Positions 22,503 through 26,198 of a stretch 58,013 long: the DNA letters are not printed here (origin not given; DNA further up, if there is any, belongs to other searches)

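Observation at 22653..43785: Five tandem paralogs of a ~1130-aa secreted protein with no characterised family I can name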

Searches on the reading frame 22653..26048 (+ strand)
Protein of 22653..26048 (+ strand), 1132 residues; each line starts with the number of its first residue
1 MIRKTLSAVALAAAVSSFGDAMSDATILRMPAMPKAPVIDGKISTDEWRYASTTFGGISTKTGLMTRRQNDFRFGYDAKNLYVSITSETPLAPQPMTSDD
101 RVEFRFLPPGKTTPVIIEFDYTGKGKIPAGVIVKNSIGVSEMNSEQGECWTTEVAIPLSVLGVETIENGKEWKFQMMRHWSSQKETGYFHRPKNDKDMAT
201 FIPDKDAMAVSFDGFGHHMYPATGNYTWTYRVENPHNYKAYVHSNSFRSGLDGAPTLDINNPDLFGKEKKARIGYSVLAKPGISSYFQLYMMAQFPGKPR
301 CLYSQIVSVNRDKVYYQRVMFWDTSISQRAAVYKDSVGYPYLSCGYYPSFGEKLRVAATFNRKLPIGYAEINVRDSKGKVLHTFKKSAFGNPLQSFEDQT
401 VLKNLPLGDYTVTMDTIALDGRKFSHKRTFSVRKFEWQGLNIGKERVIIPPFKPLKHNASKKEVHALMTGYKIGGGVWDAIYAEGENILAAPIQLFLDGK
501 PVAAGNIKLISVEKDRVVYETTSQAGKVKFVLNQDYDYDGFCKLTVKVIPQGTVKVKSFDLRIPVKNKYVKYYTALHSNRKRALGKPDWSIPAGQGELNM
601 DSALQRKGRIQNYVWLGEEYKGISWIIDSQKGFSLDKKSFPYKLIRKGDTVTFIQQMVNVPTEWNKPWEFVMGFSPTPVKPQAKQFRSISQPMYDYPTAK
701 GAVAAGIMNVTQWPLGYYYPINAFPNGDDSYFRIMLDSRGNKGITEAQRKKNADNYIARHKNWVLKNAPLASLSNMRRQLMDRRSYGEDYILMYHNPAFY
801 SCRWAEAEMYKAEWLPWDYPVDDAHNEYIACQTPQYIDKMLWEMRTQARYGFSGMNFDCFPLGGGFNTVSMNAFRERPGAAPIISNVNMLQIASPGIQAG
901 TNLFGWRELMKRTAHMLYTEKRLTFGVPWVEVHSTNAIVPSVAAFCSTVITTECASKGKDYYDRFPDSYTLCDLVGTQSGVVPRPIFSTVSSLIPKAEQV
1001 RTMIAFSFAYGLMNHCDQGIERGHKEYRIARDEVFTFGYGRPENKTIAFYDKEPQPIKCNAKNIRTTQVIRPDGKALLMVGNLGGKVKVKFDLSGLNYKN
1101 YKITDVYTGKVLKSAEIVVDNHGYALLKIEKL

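Call 4: search_protein_families(library=pfam, proteins=[window:22653-26048:+], max_evalue=1)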
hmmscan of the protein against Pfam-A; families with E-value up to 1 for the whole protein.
window:22653-26048:+ (1132 aa): 2 families
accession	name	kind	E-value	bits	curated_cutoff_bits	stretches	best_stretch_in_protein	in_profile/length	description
PF19543.5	GH123_N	-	5.5e-09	34.9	22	1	478-626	366-516/969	Glycoside hydrolase 123, N-terminal domain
PF04234.18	CopC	-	0.022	16.2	23.3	1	355-432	21-92/92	CopC domain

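Call 5: search_protein_families(library=ncbifam, proteins=[window:22653-26048:+], max_evalue=1)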
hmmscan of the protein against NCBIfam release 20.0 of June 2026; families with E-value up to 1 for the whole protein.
window:22653-26048:+ (1132 aa): 0 families
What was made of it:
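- Tried and rejected: NCBIfam gave no hit for copies 1 and 3 (call 5).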

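Call 6: search_solved_structures(query=A1, max_evalue=10, show_alignments=2)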
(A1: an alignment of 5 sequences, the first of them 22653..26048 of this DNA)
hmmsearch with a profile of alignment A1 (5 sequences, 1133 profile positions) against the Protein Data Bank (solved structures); distinct sequences matched with E-value up to 10: 1.
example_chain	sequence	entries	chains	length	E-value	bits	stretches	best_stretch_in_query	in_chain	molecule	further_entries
7svi_A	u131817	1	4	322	0.057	14.2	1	342-421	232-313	Choloylglycine hydrolase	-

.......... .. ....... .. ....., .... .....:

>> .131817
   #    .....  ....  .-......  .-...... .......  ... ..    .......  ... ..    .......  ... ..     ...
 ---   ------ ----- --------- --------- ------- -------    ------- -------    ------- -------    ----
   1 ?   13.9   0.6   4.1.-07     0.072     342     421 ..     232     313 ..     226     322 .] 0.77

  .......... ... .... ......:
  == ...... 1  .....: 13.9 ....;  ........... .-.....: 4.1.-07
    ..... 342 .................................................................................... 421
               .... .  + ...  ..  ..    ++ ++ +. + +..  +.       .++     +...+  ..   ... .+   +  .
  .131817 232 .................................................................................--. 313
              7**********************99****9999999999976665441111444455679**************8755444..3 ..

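Call 11: find_homologous_proteins(query=window:22653-26048:+, max_evalue=0.001)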
Query window:22653-26048:+ (1132 aa): 65 proteins with E <= 0.001 among 8000 candidates.
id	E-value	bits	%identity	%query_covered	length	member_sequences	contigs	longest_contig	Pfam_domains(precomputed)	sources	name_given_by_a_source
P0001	0.0e+0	2667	100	100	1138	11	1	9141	PF19543.6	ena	-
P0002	0.0e+0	2305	84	100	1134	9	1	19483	PF19543.6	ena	-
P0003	0.0e+0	2252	82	100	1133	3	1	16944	PF19543.6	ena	-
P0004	0.0e+0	2167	79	100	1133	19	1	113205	PF19543.6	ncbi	-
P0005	0.0e+0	2124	79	100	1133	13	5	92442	PF19543.6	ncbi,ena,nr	ncbi:MAG: hypothetical protein IKB25_09095 [Lentisphaeria bacterium]|nr:hypothetical protein [Lentis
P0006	0.0e+0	2009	74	100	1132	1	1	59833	PF19543.6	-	-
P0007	0.0e+0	2007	74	100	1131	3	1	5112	PF19543.6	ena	-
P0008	0.0e+0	2002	74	100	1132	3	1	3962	PF19543.6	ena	-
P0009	0.0e+0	1950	71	100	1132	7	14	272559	PF19543.6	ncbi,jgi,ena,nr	ncbi:MAG: hypothetical protein E7040_09810 [Lentisphaerae bacterium]|nr:hypothetical protein [Lentis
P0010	0.0e+0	1949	72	100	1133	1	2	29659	PF19543.6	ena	-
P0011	0.0e+0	1872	70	98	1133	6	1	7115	PF19543.6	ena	-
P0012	0.0e+0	1841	68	100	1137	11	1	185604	PF19543.6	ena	-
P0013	0.0e+0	1753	64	100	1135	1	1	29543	PF19543.6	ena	-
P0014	0.0e+0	1745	66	99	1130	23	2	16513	PF19543.6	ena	-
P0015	0.0e+0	1738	64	100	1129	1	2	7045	PF19543.6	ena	-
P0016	0.0e+0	1729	65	98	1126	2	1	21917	PF19543.6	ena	-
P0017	0.0e+0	1700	64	100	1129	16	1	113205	PF19543.6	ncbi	-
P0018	0.0e+0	1690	63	100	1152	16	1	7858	PF19543.6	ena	-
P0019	0.0e+0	1686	62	100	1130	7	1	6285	PF19543.6,PF17801.8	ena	-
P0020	0.0e+0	1506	56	100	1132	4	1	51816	PF19543.6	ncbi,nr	ncbi:MAG: hypothetical protein BWY31_02226 [Lentisphaerae bacterium ADurb.Bin242]|nr:MAG: hypothetic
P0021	0.0e+0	1497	56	100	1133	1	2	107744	PF19543.6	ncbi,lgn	-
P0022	0.0e+0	1395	53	99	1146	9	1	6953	PF19543.6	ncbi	-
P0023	0.0e+0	1379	52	100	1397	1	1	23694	PF19543.6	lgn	-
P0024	0.0e+0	1365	52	100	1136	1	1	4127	PF19543.6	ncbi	-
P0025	0.0e+0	1361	52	100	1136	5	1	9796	PF19543.6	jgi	jgi:hypothetical protein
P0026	0.0e+0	1360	52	100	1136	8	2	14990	PF19543.6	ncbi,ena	-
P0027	0.0e+0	1357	51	100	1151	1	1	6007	PF19543.6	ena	-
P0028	0.0e+0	1356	53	99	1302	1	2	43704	PF19543.6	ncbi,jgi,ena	ncbi:MAG: glycoside hydrolase domain-containing protein [Lentisphaeria bacterium]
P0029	0.0e+0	1351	52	98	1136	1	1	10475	PF19543.6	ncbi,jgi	ncbi:MAG: glycoside hydrolase domain-containing protein [Lentisphaeria bacterium]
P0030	0.0e+0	1261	50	100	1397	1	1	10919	PF19543.6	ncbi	-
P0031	0.0e+0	1226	49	100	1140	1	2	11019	PF19543.6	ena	-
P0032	0.0e+0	1224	48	100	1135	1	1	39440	PF19543.6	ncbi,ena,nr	ncbi:MAG: hypothetical protein IKD10_09485 [Lentisphaeria bacterium]|nr:hypothetical protein [Lentis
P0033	0.0e+0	1215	48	100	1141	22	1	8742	PF19543.6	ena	-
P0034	0.0e+0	1197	48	100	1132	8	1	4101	PF19543.6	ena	-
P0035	0.0e+0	1156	47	98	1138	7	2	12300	PF19543.6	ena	-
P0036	0.0e+0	1130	46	99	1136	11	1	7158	PF19543.6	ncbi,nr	ncbi:MAG: hypothetical protein J5746_05460 [Victivallales bacterium]|nr:hypothetical protein [Victiv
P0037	0.0e+0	1129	46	100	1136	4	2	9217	PF19543.6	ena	-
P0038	0.0e+0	1108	45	100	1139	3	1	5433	PF19543.6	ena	-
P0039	0.0e+0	1106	45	100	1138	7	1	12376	PF19543.6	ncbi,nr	ncbi:MAG: hypothetical protein IJS08_01010 [Victivallales bacterium]|nr:hypothetical protein [Victiv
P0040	0.0e+0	1100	45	100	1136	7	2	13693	PF19543.6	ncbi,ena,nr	ncbi:MAG: hypothetical protein J5746_06470 [Victivallales bacterium]|nr:hypothetical protein [Victiv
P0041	6.0e-287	973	50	78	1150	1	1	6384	PF19543.6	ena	-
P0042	1.9e-217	743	36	100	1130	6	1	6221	PF19543.6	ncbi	-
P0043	1.7e-216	740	37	99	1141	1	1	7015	PF19543.6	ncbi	-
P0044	3.6e-204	699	36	99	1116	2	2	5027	PF19543.6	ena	-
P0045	4.1e-178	612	33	99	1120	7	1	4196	PF19543.6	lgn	-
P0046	2.2e-176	607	32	100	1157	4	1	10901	PF19543.6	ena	-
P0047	2.6e-173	597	44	56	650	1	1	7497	PF19543.6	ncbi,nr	ncbi:MAG: hypothetical protein IJS15_07265, partial [Victivallales bacterium]|nr:hypothetical protei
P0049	5.7e-124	433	29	99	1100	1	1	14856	PF19543.6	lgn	-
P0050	2.7e-113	398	29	100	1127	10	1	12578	PF19543.6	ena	-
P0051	4.7e-104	367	28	98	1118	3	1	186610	PF19543.6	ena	-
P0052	8.4e-104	366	28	100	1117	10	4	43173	PF19543.6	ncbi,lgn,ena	-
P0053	1.4e-103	366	28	98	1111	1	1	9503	PF19543.6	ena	-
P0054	2.9e-103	365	28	98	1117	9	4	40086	PF19543.6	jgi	jgi:hypothetical protein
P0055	1.7e-99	352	28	95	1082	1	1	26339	PF19543.6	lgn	-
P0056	9.0e-97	343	28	95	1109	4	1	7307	PF19543.6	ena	-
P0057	1.1e-86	310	28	85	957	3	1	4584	PF19543.6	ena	-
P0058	2.0e-84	302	27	99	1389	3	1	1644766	PF19543.6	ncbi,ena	-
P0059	4.3e-80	288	27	97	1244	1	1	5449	PF19543.6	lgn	-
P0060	2.4e-60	222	29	59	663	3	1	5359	PF19543.6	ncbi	ncbi:MAG: glycoside hydrolase domain-containing protein, partial [Lentisphaeria bacterium]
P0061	1.6e-33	134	24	96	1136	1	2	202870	PF19543.6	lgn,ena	-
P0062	7.3e-33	131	23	97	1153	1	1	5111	PF19543.6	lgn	-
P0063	1.7e-32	130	24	69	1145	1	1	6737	PF19543.6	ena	-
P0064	6.2e-20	89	24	28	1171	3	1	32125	PF19543.6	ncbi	-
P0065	1.6e-6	44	22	21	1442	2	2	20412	PF19543.6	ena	-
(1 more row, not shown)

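Call 17: search_protein_families(library=pfam, alignment_id=A2, max_evalue=0.01)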
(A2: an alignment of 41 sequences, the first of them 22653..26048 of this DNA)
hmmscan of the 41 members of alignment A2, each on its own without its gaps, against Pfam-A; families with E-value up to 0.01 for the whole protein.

A. member 1, window:22653-26048:+ (1132 aa): 1 family
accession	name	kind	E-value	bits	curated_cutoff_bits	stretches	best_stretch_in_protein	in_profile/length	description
PF19543.5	GH123_N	-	5.5e-09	34.9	22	1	478-626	366-516/969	Glycoside hydrolase 123, N-terminal domain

B. families by the number of members that match (of 41 scanned): 5 families
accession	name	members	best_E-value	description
PF19543.5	GH123_N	40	2.8e-19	Glycoside hydrolase 123, N-terminal domain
PF17801.7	Melibiase_C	3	7.7e-06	Alpha galactosidase C-terminal beta sandwich domain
PF04234.18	CopC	2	0.00081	CopC domain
PF06452.16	CBM9_1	1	0.0011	Carbohydrate family 9 binding domain-like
PF21339.3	VEGFR-1-like_Ig-like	1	0.0095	Vascular endothelial growth factor receptor 1-like, Ig-like domain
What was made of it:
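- Closest known: DUF6067 / Pfam PF19543 'GH123_N' proteins. Same: All five copies and 40 of 41 relatives pass the Pfam gathering score (calls 4, 17).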

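Call 21: find_encoding_contigs(protein=P0009, flank=10000, max_places=3)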
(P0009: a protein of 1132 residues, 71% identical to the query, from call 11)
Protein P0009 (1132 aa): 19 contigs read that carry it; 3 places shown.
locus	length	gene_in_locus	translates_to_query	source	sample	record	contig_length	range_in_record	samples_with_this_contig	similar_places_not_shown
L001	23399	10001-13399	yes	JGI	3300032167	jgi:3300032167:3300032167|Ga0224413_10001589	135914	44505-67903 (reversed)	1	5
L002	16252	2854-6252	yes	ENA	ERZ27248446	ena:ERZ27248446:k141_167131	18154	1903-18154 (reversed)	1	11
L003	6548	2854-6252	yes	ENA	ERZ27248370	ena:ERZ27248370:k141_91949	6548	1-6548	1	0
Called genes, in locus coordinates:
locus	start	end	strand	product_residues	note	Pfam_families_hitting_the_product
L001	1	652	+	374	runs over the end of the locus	PF20706:GT4-conflict, PF00534:Glycos_transf_1, PF13692:Glyco_trans_1_4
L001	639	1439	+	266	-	PF06293:Kdo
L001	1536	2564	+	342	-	PF03781:FGE-sulfatase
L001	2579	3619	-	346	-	PF02547:Queuosine_synth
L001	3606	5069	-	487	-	PF08323:Glyco_transf_5, PF13439:Glyco_transf_4 (weak), PF00534:Glycos_transf_1, PF13692:Glyco_trans_1_4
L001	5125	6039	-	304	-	PF01745:IPT (weak), PF01715:IPPT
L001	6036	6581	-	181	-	PF01252:Peptidase_A8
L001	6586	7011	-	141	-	PF01258:zf-dskA_traR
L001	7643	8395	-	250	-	PF12833:HTH_18, PF00165:HTH_AraC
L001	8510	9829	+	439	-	PF01946:Thi4 (faint), PF00890:FAD_binding_2 (weak), PF01266:DAO (faint), PF01494:FAD_binding_3 (faint), PF03486:HI0933_like (faint), PF07992:Pyr_redox_2 (faint), PF12831:FAD_oxidored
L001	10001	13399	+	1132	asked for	PF19543:GH123_N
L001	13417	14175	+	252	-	PF07596:SBP_bac_10 (faint)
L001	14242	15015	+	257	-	-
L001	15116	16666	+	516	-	PF03747:ADP_ribosyl_GH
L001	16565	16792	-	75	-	-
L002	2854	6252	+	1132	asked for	PF19543:GH123_N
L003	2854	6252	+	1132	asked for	PF19543:GH123_N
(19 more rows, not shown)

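Call 27: predict_structure(alignment_id=A2)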
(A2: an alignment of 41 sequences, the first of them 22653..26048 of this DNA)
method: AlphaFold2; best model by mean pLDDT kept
length: 1132 residues; sequences in the alignment: 41
mean_pLDDT: 91.3   pTM: 0.90
mean pLDDT of the five models: 91.3, 90.5, 90.4, 89.5, 89.3
residues with pLDDT >= 90: 866; 70-90: 222; 50-70: 26; < 50: 18
segments of 3 or more residues with pLDDT < 50: 14-20, 256-261
pLDDT, mean of each block of 10 residues (from residue 1): 53 44 85 95 87 92 89 96 94 90 96 95 94 93 80 96 94 95 89 81 96 84 83 94 92 53 61 92 89 76 93 93 85 84 96 96 94 96 93 95 93 97 95 94 96 97 98 96 98 97 96 98 96 98 98 97 97 93 91 94 94 95 97 96 97 98 97 98 95 89 84 87 92 90 85 93 88 84 89 92 92 93 87 94 96 91 87 92 84 87 95 98 97 91 96 87 95 95 91 90 97 87 92 97 95 93 96 98 96 94 96 95 97 94
secondary structure, 60 per line:
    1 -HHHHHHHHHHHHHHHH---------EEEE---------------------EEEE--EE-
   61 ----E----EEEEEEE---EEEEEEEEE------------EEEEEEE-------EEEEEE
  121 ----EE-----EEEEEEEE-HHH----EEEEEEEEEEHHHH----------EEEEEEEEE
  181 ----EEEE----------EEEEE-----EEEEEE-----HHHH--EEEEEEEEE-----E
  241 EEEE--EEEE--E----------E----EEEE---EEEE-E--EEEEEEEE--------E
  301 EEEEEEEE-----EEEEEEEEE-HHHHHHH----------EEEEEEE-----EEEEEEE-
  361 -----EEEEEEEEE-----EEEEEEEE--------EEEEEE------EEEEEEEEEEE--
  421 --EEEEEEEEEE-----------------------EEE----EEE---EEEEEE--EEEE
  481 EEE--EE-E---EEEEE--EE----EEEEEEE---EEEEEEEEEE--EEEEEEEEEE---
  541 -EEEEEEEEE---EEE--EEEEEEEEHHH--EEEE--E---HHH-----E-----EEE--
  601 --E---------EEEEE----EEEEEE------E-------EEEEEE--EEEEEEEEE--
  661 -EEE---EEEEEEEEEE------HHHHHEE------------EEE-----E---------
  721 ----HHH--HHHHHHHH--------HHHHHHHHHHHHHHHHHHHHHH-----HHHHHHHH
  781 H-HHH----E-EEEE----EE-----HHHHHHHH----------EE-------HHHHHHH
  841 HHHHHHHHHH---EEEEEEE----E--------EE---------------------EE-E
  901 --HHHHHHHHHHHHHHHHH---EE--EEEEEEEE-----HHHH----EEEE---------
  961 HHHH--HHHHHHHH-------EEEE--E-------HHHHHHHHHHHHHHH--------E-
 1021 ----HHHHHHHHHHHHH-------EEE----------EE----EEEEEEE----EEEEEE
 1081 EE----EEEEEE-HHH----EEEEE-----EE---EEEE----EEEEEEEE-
elements in order (helices of 4 or more, strands of 3 or more residues): H2-17 E27-30 E52-55 E70-76 E80-88 E101-107 E115-120 E132-139 E148-157 H158-161 E172-180 E185-188 E199-203 E209-214 H220-223 E226-234 E240-244 E247-250 E269-272 E276-279 E284-291 E300-308 E314-322 H324-330 E341-347 E353-359 E366-374 E380-387 E396-401 E408-418 E423-432 E456-458 E463-465 E469-474 E477-483 E493-497 E506-512 E516-525 E528-537 E542-550 E554-556 E559-566 E572-575 E596-598 E613-617 E622-627 E642-647 E650-658 E662-664 E668-677 H684-688 E703-705 H730-737 H746-767 H773-781 E792-795 H807-814 H834-850 E854-860 H903-919 E927-934 H940-943 E948-951 H961-964 H967-974 E982-985 H996-1010 H1025-1037 E1045-1047 E1064-1070 E1075-1082 E1087-1092 E1101-1105 E1116-1119 E1124-1131
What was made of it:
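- On Sec-exported protein (signal peptidase I type): The model has an N-terminal helix at residues 2-17 with low confidence (call 27).
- About 60% of each protein is made of beta-sandwich domains (call 27).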
